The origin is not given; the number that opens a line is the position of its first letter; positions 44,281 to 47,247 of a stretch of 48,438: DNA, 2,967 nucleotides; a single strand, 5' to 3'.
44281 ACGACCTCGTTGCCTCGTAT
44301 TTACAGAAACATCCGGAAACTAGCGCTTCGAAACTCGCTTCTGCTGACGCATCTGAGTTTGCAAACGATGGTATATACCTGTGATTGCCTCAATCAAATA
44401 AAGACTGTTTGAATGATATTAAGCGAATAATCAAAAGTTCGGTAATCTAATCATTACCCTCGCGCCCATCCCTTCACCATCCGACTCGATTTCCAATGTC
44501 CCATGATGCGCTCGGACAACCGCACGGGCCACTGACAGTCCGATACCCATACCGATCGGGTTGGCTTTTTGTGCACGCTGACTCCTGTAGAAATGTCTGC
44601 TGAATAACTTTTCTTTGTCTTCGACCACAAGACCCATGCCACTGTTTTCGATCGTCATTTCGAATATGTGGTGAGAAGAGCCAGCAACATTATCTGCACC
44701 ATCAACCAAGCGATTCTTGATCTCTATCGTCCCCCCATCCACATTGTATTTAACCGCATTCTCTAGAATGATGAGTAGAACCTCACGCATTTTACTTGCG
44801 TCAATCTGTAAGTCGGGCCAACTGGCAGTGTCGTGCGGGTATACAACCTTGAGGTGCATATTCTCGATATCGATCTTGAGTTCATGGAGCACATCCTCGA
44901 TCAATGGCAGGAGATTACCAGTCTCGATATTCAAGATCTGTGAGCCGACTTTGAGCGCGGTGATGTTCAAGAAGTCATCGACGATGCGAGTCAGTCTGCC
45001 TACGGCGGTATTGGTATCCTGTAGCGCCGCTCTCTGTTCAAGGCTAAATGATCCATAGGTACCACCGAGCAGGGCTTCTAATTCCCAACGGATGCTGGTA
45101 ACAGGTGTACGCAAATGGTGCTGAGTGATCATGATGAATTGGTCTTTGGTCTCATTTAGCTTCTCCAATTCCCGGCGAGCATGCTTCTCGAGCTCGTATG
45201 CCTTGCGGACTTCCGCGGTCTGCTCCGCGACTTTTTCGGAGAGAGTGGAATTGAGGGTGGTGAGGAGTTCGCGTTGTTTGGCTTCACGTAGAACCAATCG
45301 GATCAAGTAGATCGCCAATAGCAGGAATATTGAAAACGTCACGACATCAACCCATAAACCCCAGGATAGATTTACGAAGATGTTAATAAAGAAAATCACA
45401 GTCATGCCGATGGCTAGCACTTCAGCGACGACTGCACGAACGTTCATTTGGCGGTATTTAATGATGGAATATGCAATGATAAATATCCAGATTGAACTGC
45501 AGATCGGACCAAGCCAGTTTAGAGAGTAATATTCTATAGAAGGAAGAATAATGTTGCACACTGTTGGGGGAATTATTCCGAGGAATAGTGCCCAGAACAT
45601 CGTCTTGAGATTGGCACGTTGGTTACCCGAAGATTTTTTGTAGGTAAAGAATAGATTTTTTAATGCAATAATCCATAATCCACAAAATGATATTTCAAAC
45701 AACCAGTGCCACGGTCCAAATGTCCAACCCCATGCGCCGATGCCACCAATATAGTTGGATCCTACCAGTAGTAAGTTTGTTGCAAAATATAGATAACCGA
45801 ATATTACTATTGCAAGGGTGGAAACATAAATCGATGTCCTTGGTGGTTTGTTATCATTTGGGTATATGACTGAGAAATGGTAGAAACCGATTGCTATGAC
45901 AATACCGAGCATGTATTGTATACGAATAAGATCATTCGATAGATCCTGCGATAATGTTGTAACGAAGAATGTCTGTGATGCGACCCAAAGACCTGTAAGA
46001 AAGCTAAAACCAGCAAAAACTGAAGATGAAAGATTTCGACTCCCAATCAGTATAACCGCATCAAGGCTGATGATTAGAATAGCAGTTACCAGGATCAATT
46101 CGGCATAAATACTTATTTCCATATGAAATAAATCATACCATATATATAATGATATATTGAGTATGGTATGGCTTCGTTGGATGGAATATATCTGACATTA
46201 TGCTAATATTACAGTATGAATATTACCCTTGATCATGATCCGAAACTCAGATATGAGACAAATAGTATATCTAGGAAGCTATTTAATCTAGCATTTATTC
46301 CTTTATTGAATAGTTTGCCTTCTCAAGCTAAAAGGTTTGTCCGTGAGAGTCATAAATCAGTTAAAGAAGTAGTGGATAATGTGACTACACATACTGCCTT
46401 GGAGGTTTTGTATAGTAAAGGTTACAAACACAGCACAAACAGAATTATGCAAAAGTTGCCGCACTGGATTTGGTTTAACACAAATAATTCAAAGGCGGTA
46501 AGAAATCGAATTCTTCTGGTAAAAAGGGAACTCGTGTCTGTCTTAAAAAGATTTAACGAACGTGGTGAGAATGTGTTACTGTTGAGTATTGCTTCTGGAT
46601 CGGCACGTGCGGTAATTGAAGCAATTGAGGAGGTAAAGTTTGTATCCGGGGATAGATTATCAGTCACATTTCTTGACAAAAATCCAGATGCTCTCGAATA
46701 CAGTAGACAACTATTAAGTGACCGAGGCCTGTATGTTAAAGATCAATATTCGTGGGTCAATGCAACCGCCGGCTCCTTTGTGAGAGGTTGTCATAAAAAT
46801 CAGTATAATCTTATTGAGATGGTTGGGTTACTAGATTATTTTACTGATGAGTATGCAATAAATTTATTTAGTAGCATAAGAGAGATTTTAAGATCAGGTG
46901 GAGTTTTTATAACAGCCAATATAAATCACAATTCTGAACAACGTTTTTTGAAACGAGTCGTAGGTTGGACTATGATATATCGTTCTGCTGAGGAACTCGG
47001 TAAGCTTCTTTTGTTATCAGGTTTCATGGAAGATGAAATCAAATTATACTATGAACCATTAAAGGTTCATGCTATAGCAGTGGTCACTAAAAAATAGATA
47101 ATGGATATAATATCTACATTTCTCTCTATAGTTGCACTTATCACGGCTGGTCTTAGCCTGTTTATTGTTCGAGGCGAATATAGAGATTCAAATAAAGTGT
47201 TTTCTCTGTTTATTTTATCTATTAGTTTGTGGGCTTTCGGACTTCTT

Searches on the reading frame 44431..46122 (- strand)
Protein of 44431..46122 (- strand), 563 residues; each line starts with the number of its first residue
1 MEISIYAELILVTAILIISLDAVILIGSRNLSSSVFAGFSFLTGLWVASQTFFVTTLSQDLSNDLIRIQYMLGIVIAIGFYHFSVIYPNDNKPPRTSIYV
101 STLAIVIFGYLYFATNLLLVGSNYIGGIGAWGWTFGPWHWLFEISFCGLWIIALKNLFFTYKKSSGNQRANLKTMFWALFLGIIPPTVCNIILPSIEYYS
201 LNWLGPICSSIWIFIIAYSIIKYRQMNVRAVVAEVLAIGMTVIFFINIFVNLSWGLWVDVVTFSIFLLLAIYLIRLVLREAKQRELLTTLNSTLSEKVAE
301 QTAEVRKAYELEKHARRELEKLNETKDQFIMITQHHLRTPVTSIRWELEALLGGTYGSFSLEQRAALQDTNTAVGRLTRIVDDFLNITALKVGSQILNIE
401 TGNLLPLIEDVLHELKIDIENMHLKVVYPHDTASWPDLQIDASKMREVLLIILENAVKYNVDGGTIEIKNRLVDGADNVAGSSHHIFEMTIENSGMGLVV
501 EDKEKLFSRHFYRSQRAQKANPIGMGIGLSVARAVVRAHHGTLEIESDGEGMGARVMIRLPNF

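Call 3: search_protein_families(library=pfam, proteins=[window:44431-46122:-], max_evalue=0.01)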
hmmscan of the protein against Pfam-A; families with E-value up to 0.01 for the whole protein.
window:44431-46122:- (563 aa): 5 families
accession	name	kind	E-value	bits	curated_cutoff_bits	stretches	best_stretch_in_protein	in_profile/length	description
PF02518.31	HATPase_c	-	5.5e-16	59.4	26.4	1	441-561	2-108/111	Histidine kinase-, DNA gyrase B-, and HSP90-like ATPase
PF00512.31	HisKA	-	6.9e-09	36.1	26.9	1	326-388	2-61/66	His Kinase A (phospho-acceptor) domain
PF16927.11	HisKA_7TM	-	1.8e-07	31.6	28.6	1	10-228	2-222/224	N-terminal 7TM region of histidine kinase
PF14501.12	HATPase_c_5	-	0.0036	17.6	22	0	487-558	41-101/102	GHKL domain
PF20570.3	DUF6779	-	0.0045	18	28.1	0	279-366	24-101/108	Domain of unknown function (DUF6779)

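Call 83: find_related_loci(query=window:44431-46122:-, collection=metagenome_contigs, flank=8000)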
Query window:44431-46122:- (563 aa) in metagenome_contigs; peptide patterns used: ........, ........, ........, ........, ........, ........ (x = any residue, [..] = any of these).
75 stretches matched a pattern; 25 encode a relative of the query (tblastn E <= 1e-3); 25 distinct loci.
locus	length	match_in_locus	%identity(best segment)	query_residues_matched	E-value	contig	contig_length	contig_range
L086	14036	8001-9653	58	1-561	0e+0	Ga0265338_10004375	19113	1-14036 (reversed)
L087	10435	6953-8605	58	1-561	0e+0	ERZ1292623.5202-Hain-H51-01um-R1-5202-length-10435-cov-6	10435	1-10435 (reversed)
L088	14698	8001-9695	59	1-554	0e+0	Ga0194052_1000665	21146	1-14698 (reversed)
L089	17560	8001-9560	57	19-549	0e+0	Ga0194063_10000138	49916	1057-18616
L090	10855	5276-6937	53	1-560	0e+0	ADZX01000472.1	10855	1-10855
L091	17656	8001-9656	50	1-560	4e-172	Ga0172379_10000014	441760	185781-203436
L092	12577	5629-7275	49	1-558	1e-168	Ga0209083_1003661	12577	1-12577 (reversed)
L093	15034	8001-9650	48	1-560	4e-160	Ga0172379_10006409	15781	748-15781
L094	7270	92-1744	44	1-561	6e-152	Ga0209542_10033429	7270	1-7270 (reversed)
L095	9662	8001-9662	43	1-551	6e-152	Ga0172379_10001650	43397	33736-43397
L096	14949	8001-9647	49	1-558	1e-168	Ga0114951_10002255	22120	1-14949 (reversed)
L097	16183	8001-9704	42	1-562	3e-140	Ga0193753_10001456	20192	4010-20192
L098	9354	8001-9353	48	1-450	3e-134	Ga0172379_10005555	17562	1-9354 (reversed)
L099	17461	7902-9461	43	29-561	5e-131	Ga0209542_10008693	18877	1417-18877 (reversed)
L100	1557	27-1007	58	225-561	1e-131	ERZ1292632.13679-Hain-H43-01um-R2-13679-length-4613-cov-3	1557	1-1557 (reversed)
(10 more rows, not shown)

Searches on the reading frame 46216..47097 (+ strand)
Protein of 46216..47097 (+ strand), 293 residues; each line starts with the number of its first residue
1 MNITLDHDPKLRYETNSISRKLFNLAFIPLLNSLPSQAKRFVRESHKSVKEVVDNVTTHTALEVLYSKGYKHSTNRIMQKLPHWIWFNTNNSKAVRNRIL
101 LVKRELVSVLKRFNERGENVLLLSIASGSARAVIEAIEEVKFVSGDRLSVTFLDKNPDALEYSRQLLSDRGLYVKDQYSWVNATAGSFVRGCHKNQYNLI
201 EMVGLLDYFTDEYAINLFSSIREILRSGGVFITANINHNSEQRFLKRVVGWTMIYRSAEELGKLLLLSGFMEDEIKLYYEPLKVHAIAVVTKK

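Call 3: search_protein_families(library=pfam, proteins=[window:46216-47097:+], max_evalue=0.01)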
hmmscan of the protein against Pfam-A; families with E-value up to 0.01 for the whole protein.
window:46216-47097:+ (293 aa): 4 families
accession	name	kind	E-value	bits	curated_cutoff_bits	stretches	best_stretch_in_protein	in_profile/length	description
PF12147.14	Methyltransf_20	-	1.9e-07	31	21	1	77-272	92-291/309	Putative methyltransferase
PF08242.18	Methyltransf_12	-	6.1e-06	27.3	30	1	124-231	2-98/98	Methyltransferase domain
PF13649.12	Methyltransf_25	-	4.7e-05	24.4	27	1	123-229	2-97/97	Methyltransferase domain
PF13847.12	Methyltransf_31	-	0.002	18.3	27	1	122-242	7-118/145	Methyltransferase domain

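Call 4: search_protein_families(library=ncbifam, proteins=[window:46216-47097:+], max_evalue=0.01)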
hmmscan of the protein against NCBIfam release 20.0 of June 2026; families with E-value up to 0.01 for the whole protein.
window:46216-47097:+ (293 aa): 1 family
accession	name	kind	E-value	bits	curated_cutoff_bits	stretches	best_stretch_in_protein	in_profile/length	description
NF043040.1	corrin_prot_MT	hypoth_equivalog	0.0027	17.2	180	1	149-246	65-162/216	corrinoid protein-associated methyltransferase CpaM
